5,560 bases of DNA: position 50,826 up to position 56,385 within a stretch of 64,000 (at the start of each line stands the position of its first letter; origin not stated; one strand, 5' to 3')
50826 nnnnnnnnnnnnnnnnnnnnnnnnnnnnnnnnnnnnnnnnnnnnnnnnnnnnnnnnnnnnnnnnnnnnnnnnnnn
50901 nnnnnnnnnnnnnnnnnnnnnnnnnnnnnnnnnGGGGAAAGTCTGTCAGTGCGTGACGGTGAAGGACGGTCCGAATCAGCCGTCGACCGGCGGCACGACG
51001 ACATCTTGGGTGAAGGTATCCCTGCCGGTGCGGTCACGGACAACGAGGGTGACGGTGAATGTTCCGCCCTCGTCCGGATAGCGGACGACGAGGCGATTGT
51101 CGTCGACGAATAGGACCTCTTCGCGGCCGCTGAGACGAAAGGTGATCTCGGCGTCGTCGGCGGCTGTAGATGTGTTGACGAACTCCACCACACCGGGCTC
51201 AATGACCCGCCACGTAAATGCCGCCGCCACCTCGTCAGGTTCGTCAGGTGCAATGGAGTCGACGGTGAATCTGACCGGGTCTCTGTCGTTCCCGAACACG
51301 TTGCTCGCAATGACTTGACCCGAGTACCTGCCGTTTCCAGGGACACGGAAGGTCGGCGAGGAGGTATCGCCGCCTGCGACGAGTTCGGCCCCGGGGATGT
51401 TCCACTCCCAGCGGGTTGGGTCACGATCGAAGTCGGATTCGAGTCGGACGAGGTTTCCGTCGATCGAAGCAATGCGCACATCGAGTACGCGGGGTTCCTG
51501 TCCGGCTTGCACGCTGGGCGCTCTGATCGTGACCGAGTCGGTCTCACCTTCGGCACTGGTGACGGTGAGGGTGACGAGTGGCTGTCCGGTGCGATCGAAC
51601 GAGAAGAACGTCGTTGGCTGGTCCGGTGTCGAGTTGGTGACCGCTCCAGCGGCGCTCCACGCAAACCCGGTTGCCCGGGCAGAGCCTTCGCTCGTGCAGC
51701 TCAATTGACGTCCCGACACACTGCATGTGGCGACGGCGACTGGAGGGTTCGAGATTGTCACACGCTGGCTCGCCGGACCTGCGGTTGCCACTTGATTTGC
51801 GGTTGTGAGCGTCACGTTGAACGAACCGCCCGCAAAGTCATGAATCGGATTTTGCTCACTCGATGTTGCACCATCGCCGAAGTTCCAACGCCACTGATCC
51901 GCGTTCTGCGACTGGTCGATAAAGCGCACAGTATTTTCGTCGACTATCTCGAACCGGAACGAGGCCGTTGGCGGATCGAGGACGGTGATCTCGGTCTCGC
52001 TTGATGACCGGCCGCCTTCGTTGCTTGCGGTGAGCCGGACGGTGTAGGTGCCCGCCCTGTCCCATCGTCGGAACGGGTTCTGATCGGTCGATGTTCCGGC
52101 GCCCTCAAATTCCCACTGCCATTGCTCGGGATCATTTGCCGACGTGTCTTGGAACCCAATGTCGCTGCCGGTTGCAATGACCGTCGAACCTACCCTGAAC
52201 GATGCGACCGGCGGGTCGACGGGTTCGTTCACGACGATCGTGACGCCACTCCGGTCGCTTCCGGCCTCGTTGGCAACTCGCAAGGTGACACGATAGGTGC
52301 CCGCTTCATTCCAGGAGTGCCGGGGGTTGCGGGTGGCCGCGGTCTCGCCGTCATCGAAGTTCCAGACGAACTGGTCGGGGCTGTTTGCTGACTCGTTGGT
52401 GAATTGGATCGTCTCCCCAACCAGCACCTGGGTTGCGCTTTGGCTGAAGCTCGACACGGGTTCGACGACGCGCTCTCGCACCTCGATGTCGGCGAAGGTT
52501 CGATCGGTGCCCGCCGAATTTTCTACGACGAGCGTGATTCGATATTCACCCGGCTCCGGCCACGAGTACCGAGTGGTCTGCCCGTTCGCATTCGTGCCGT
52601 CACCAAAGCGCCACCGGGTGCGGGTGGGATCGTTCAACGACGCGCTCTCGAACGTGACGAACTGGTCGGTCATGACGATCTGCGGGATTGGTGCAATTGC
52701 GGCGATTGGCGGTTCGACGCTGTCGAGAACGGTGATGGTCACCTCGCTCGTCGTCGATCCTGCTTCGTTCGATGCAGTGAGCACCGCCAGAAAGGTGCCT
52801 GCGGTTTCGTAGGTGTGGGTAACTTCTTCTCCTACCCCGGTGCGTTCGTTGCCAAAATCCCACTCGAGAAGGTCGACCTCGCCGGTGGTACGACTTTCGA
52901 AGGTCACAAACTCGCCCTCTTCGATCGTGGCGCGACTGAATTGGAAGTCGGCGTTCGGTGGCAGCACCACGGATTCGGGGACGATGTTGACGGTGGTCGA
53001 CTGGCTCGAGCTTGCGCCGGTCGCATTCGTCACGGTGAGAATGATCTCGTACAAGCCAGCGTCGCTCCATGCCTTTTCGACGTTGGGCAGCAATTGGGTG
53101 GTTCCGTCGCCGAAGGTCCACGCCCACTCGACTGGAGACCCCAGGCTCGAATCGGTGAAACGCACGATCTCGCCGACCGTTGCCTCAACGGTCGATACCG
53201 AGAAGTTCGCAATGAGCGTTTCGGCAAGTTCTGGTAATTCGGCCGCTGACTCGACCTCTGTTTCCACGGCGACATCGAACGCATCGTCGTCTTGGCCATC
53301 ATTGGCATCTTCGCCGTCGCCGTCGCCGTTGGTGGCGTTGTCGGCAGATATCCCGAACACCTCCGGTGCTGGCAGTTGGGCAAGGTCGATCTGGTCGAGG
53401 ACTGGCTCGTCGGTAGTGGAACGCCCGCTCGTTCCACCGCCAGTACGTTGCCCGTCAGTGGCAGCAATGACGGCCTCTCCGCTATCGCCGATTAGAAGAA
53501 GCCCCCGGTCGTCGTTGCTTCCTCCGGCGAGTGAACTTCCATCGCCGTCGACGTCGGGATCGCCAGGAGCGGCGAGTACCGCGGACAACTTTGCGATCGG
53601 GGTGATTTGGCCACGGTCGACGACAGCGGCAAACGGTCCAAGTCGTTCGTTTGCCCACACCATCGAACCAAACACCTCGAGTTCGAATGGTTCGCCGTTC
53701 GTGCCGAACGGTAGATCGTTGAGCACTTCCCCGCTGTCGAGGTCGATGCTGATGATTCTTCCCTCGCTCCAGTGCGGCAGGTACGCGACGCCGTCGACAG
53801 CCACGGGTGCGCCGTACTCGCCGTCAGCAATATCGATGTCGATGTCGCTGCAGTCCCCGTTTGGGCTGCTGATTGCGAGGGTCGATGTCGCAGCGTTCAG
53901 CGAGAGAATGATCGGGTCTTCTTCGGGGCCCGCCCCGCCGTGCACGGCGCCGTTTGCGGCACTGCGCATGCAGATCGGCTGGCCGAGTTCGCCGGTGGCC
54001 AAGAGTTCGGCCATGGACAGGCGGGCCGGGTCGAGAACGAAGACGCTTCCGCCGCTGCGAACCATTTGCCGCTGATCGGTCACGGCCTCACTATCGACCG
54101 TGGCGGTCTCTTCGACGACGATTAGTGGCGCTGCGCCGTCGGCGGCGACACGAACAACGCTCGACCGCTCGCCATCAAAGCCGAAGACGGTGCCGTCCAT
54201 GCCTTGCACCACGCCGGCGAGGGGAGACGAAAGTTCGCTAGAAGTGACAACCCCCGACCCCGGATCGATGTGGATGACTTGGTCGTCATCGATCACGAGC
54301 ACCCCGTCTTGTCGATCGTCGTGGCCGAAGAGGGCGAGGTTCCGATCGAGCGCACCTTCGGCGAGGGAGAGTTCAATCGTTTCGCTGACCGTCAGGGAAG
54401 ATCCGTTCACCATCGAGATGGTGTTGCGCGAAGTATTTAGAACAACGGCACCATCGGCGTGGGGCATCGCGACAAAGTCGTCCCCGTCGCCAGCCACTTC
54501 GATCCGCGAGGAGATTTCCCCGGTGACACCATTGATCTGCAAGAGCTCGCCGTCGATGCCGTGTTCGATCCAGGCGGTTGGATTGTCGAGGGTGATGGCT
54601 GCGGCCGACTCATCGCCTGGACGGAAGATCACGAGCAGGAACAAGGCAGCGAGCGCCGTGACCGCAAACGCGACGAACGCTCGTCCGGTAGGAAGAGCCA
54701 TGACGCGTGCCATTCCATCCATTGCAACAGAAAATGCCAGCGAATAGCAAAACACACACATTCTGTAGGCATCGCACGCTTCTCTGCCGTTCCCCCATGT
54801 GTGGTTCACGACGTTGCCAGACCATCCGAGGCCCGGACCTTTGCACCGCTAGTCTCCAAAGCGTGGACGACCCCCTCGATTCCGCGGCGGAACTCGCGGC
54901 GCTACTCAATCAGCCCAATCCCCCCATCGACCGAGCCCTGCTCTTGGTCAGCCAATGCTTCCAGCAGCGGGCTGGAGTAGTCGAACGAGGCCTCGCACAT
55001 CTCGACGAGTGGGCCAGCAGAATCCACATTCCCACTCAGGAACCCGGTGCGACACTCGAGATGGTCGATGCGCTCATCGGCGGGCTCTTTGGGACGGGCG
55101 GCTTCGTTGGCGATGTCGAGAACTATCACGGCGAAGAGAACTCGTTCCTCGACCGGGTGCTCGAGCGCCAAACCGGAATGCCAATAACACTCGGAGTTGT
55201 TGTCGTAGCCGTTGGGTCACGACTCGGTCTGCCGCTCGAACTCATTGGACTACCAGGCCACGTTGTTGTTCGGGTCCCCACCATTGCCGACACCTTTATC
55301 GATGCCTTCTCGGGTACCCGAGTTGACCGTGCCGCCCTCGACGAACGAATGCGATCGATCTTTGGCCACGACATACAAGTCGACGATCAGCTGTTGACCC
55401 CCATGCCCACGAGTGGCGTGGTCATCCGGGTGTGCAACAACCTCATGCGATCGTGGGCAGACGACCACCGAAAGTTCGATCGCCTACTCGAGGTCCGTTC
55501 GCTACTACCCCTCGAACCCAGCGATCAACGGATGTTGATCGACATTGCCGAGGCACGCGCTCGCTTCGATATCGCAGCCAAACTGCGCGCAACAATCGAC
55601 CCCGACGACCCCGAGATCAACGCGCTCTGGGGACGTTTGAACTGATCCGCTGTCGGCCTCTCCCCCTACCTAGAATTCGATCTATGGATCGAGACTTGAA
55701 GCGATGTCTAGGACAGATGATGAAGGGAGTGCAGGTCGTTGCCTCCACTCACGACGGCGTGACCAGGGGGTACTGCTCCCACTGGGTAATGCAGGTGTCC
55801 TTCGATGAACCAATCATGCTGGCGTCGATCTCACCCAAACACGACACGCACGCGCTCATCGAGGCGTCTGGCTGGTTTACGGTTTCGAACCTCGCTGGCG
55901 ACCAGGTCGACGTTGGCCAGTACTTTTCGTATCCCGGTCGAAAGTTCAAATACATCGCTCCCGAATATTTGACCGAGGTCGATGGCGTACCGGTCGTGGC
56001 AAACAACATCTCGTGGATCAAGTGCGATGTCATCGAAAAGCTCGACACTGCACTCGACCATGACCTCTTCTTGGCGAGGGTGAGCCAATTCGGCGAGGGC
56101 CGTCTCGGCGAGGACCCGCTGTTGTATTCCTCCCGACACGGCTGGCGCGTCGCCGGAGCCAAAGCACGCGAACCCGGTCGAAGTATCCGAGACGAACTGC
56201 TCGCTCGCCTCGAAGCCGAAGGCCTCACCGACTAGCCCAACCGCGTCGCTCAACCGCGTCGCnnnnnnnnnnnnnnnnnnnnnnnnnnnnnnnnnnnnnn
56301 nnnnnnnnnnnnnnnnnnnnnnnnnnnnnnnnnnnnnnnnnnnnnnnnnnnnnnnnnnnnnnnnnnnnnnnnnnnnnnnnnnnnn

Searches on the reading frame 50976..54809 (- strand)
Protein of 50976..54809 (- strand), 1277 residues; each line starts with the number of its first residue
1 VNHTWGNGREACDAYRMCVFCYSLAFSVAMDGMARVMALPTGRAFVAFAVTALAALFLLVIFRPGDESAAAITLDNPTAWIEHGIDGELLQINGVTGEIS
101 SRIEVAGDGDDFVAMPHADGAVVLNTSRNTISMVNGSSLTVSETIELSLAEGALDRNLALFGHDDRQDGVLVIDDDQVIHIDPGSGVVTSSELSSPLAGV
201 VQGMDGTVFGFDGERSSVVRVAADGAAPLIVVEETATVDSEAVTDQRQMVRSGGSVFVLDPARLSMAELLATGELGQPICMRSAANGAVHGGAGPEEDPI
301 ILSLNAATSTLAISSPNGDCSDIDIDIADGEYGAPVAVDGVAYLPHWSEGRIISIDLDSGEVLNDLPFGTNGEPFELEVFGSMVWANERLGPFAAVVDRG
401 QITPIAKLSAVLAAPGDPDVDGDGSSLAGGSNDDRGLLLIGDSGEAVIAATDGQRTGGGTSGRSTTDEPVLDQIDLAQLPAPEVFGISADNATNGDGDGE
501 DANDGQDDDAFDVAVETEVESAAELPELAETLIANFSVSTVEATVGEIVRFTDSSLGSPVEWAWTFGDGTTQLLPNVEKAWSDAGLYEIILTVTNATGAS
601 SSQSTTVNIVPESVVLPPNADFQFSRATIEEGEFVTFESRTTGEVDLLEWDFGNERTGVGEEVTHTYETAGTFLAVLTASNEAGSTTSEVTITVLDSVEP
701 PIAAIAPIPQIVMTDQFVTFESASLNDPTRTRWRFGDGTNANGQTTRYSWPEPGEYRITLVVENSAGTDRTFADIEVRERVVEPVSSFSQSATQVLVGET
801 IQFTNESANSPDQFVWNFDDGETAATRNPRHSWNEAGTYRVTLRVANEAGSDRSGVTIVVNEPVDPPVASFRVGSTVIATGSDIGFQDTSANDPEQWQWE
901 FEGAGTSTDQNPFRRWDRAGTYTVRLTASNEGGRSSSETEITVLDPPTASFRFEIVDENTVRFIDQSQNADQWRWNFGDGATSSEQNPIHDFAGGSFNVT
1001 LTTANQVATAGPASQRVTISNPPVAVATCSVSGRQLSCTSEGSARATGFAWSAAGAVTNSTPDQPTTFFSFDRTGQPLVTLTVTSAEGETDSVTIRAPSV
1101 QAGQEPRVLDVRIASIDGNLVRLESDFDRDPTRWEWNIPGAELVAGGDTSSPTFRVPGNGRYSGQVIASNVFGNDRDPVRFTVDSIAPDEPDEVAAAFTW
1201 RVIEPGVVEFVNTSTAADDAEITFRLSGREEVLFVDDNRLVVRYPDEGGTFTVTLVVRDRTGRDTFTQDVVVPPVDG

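Call 29: search_protein_families(library=pfam, proteins=[window:50976-54809:-], max_evalue=0.001)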
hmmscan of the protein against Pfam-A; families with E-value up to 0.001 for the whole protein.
window:50976-54809:- (1277 aa): 5 families
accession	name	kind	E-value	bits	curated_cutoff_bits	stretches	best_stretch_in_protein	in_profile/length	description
PF18911.6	PKD_4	-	4.1e-80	264.3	27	6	783-858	3-81/85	PKD domain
PF00801.26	PKD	-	2.4e-61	204.1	23.5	6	624-694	6-80/80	PKD domain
PF18981.6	InlK_D3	-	2.9e-11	43.7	25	0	916-943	46-73/75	Internalin K domain (D3/D4)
PF16820.11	PKD_3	-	1.6e-05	25.1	26.3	0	879-930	16-68/68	PKD-like domain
PF16403.11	Bact_surface_Ig-like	-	0.00012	22.5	27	0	582-608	44-70/71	Bacterial surface protein, Ig-like domain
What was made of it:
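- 50976..54809 (-): Upstream neighbour on the same strand: a 1277-aa protein with six PKD repeats. The same neighbour occurs in intact orthologous loci. Call 29 (Pfam).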

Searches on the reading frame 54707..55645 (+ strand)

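Call 36: search_protein_families(library=pfam, proteins=[window:54707-55645:+], max_evalue=0.0001)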
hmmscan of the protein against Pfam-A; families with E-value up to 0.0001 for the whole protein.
window:54707-55645:+ (312 aa): 1 family
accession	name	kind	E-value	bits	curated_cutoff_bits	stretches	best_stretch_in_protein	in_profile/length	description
PF13369.12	Transglut_core2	-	1.7e-35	122.2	23.5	1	96-244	4-155/155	Transglutaminase-like superfamily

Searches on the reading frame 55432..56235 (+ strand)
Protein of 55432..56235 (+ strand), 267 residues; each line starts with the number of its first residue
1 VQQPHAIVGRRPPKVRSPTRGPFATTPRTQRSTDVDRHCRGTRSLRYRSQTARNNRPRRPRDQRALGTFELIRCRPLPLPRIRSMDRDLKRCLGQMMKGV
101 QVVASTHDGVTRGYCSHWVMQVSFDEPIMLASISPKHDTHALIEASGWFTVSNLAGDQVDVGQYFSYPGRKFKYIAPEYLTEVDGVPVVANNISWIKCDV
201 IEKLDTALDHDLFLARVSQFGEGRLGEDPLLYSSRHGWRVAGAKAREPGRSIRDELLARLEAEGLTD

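Call 36: search_protein_families(library=pfam, proteins=[window:55432-56235:+], max_evalue=0.0001)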
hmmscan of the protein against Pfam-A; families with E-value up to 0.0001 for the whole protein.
window:55432-56235:+ (267 aa): 1 family
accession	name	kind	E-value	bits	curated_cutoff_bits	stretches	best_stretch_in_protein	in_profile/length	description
PF01613.24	Flavin_Reduct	-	1.6e-25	90.5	27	1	94-236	2-148/153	Flavin reductase like domain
